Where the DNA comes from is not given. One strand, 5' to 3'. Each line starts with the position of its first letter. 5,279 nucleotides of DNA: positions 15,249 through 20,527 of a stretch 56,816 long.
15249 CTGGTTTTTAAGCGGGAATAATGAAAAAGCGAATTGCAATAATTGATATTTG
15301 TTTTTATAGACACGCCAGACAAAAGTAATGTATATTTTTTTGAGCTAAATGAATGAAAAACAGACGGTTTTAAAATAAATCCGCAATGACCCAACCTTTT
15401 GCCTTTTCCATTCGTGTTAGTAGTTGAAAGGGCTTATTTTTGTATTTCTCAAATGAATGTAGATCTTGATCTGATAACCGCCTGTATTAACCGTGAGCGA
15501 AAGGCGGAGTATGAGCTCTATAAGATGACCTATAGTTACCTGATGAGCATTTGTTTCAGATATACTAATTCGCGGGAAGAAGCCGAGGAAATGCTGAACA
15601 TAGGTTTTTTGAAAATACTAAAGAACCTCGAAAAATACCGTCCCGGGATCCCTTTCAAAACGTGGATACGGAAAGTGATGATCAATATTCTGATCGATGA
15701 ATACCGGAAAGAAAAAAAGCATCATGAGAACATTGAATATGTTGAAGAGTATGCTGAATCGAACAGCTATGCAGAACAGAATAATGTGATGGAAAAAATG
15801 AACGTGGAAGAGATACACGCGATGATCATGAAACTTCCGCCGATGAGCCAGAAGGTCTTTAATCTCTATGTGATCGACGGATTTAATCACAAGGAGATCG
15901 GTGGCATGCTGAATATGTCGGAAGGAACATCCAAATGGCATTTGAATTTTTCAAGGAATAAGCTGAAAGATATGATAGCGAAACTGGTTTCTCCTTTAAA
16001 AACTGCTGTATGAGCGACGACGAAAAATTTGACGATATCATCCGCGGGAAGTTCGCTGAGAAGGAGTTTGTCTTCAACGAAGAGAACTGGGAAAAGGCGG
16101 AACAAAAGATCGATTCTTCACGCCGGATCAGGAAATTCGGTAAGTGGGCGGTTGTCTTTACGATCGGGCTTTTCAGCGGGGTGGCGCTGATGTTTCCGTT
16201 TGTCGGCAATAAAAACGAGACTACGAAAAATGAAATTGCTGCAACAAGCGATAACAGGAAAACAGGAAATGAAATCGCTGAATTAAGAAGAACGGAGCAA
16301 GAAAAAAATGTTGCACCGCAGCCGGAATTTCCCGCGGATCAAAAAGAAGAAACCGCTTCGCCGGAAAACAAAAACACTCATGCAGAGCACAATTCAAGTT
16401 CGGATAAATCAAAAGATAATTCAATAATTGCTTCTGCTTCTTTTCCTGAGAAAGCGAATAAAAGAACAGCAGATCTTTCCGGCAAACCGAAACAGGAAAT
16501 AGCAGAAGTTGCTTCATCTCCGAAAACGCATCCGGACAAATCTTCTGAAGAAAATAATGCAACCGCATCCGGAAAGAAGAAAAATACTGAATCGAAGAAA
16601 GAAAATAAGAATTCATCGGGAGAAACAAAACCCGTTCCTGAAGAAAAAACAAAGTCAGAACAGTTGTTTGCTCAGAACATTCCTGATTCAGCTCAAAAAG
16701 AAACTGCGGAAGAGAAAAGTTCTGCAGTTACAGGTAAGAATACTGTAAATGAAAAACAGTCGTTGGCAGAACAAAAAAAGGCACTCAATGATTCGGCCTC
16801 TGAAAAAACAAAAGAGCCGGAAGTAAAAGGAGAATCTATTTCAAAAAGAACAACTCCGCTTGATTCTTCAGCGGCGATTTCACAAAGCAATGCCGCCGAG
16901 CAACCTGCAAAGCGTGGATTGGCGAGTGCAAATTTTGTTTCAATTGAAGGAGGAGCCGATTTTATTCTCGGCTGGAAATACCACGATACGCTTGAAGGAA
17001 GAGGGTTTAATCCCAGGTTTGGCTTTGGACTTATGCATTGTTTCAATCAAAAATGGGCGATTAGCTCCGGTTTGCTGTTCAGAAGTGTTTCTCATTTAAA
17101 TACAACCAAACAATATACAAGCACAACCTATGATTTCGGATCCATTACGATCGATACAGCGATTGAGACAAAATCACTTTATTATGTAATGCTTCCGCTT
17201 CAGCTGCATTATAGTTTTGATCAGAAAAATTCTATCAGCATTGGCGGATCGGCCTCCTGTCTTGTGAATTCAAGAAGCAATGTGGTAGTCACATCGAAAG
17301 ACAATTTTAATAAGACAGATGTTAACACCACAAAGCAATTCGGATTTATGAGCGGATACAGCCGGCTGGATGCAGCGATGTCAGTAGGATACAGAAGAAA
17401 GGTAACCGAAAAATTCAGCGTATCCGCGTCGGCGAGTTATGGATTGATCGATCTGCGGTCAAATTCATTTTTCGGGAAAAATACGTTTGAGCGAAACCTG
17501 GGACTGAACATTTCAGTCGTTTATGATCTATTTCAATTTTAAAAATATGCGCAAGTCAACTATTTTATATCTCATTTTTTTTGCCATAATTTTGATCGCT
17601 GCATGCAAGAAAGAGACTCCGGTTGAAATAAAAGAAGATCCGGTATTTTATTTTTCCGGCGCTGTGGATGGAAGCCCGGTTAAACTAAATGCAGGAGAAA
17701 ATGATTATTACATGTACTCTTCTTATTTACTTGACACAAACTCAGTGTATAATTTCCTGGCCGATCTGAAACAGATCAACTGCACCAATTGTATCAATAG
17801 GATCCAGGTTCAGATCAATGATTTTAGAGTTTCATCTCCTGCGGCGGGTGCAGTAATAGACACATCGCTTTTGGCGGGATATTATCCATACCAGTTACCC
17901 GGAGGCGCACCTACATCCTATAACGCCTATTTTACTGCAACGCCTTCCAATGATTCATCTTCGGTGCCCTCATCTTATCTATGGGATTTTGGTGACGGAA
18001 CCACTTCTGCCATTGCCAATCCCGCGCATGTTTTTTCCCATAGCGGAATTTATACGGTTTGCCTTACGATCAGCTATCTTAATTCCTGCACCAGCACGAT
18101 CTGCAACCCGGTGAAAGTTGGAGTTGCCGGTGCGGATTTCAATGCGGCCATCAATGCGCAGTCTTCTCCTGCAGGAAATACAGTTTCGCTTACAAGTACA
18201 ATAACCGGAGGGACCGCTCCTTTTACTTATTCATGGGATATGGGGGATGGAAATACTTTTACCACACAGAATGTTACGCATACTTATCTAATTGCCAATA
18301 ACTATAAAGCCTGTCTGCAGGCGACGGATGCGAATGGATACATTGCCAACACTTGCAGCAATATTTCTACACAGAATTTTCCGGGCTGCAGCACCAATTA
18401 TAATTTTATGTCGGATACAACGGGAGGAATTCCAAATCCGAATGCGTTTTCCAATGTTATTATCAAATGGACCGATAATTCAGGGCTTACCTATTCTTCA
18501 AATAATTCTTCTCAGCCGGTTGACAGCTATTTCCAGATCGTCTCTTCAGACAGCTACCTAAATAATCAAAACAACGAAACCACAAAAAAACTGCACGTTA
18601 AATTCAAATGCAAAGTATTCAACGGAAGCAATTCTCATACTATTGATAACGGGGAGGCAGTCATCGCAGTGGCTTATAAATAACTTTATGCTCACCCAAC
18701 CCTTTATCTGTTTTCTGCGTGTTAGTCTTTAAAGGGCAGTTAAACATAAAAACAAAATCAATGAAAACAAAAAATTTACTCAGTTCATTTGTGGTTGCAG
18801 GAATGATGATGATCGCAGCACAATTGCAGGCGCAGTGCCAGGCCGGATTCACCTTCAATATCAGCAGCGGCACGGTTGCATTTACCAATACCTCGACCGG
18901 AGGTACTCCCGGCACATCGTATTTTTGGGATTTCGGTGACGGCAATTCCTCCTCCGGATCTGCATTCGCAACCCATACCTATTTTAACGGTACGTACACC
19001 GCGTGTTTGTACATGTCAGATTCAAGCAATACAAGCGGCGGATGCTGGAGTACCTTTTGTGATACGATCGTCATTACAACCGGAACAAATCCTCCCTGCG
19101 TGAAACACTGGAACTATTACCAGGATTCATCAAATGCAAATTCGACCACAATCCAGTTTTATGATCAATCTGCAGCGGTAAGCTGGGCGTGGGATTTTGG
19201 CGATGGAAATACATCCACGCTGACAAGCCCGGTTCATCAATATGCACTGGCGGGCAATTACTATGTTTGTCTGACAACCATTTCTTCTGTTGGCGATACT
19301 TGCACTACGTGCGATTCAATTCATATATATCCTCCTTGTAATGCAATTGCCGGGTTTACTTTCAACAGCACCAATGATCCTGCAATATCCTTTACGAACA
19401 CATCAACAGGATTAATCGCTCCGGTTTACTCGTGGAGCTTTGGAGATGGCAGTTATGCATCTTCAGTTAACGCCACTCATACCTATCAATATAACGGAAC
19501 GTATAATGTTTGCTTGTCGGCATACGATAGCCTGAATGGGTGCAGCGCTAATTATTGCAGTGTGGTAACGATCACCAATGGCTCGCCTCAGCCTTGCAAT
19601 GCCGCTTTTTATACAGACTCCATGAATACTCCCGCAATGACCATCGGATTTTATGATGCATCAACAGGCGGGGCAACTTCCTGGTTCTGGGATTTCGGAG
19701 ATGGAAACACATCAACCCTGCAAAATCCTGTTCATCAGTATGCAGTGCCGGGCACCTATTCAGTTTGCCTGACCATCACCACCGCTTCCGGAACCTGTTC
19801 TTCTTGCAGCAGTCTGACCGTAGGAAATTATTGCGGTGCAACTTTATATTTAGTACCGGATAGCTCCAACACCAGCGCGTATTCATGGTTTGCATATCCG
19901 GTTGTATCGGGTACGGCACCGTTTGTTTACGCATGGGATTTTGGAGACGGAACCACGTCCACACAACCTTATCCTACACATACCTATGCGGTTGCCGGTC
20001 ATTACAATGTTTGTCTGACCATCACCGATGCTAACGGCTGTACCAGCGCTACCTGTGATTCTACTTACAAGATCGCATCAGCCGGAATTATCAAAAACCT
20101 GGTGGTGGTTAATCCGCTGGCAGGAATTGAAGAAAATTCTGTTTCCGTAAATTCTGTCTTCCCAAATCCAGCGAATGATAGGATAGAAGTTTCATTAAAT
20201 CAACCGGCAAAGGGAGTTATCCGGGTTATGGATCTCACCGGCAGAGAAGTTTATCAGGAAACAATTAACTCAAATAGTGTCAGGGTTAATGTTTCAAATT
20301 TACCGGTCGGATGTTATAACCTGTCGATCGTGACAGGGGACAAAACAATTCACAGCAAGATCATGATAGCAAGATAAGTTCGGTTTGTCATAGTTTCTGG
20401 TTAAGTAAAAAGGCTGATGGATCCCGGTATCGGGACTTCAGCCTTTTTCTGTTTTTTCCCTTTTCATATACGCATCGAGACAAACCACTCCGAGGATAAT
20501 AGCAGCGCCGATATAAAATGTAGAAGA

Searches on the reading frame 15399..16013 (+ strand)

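Call 7: search_protein_families(library=ncbifam, proteins=[window:15399-16013:+], max_evalue=0.001)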
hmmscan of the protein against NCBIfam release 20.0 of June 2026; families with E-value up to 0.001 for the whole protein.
window:15399-16013:+ (204 aa): 91 families (the best 25 are shown)
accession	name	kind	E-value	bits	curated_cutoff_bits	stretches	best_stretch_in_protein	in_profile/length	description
TIGR02937.1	sigma70-ECF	superfamily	4.3e-27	94.8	42.9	1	38-192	4-164/165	sigma-70 family RNA polymerase sigma factor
TIGR02985.1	Sig70_bacteroi1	subfamily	1.6e-20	74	126.4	1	39-191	5-160/162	RNA polymerase sigma-70 factor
TIGR02950.1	SigM_subfam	subfamily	3.3e-20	72.5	147.95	1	39-192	4-157/159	RNA polymerase sigma factor, SigM family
NF007216.0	PRK09638.1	equivalog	2.3e-19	69.9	194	1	23-190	6-171/180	RNA polymerase sigma factor SigY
NF009174.0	PRK12522.1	equivalog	2e-18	67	217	1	46-197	14-171/175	RNA polymerase sigma factor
NF009166.1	PRK12513.1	equivalog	6.1e-18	65.2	206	1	22-196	9-189/193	RNA polymerase sigma factor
NF058625.1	sigma_PG0214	equivalog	9.6e-18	64.5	130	1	47-195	16-163/170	GFO_1088 family ECF-type sigma factor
NF007223.0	PRK09641.1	equivalog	4.6e-17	62.4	209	1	32-193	15-184/187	RNA polymerase sigma factor SigW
NF009171.0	PRK12518.1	equivalog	2.4e-15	56.9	208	1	20-194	12-185/191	RNA polymerase sigma factor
NF006930.0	PRK09415.1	subfamily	6.4e-15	55.4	198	1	47-195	28-177/179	RNA polymerase factor sigma C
NF007215.0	PRK09637.1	equivalog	1.3e-14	54.6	212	1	56-194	22-155/181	RNA polymerase sigma factor SigZ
TIGR02959.1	SigZ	equivalog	1.5e-14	54.2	168.65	1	57-195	17-150/170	RNA polymerase sigma factor SigZ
NF004113.0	PRK05602.1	equivalog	1.9e-14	53.8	208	1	19-195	29-203/211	RNA polymerase sigma factor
NF009167.0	PRK12514.1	equivalog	2.5e-14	53.6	265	1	25-193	10-178/180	RNA polymerase sigma factor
NF007225.0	PRK09643.1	equivalog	4.5e-14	52.6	190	1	20-198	12-187/204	RNA polymerase sigma factor SigM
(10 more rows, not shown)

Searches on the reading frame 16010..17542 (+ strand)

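Call 7: search_protein_families(library=ncbifam, proteins=[window:16010-17542:+], max_evalue=0.001)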
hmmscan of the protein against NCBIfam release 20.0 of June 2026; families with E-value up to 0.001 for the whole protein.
window:16010-17542:+ (510 aa): 0 families

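Call 44: search_protein_families(library=pfam, proteins=[window:16010-17542:+], max_evalue=0.001)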
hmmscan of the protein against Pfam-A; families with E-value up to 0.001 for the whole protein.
window:16010-17542:+ (510 aa): 2 families
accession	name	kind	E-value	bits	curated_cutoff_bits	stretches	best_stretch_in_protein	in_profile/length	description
PF13568.12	OMP_b-brl_2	-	9.8e-06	26.2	27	1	342-482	47-173/175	Outer membrane protein beta-barrel domain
PF13505.12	OMP_b-brl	-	0.00013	22.6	28.7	1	288-493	7-162/175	Outer membrane protein beta-barrel domain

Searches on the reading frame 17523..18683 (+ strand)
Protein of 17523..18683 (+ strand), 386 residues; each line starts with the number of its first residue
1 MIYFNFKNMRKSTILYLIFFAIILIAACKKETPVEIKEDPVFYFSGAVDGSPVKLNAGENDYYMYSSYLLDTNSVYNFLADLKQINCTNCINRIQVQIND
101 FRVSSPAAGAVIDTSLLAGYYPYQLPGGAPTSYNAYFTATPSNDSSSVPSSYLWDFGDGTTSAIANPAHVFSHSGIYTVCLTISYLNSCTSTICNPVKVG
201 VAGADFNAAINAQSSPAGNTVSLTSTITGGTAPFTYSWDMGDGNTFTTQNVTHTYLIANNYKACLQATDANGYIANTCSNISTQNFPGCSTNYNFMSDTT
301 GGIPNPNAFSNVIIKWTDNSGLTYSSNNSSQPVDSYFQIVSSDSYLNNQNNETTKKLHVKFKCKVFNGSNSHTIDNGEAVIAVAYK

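Call 7: search_protein_families(library=ncbifam, proteins=[window:17523-18683:+], max_evalue=0.001)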
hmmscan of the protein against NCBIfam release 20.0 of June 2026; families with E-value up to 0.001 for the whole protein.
window:17523-18683:+ (386 aa): 2 families
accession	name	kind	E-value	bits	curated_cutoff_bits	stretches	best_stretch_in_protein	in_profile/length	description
NF058578.1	CPR_pilus_PamR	equivalog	7.8e-09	34.8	300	1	207-275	154-230/297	pilus system RbmA-like protein PamR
TIGR00864.1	PCC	subfamily_domain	1.2e-07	28.6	1861.4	1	149-275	1086-1212/2700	polycystin cation channel protein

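Call 44: search_protein_families(library=pfam, proteins=[window:17523-18683:+], max_evalue=0.001)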
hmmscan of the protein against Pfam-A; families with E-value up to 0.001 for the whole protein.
window:17523-18683:+ (386 aa): 3 families
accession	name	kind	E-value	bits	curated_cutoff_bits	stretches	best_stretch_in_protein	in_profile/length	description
PF18911.6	PKD_4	-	3.7e-28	97.8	27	2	135-185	20-70/85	PKD domain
PF00801.26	PKD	-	1.3e-17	64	23.5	2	211-278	7-76/80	PKD domain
PF13573.12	SprB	-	0.00051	20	28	1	222-242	16-36/37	SprB repeat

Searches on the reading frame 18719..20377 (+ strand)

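Call 44: search_protein_families(library=pfam, proteins=[window:18719-20377:+], max_evalue=0.001)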
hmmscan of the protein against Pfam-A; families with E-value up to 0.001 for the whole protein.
window:18719-20377:+ (552 aa): 3 families
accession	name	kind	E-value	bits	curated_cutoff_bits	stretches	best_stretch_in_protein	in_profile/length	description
PF18911.6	PKD_4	-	2.1e-66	220.4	27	5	306-368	21-83/85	PKD domain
PF00801.26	PKD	-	1.9e-37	127.5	23.5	5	400-447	28-77/80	PKD domain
PF18962.6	Por_Secre_tail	-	8.5e-14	52.1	27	1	480-550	1-75/75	Secretion system C-terminal sorting domain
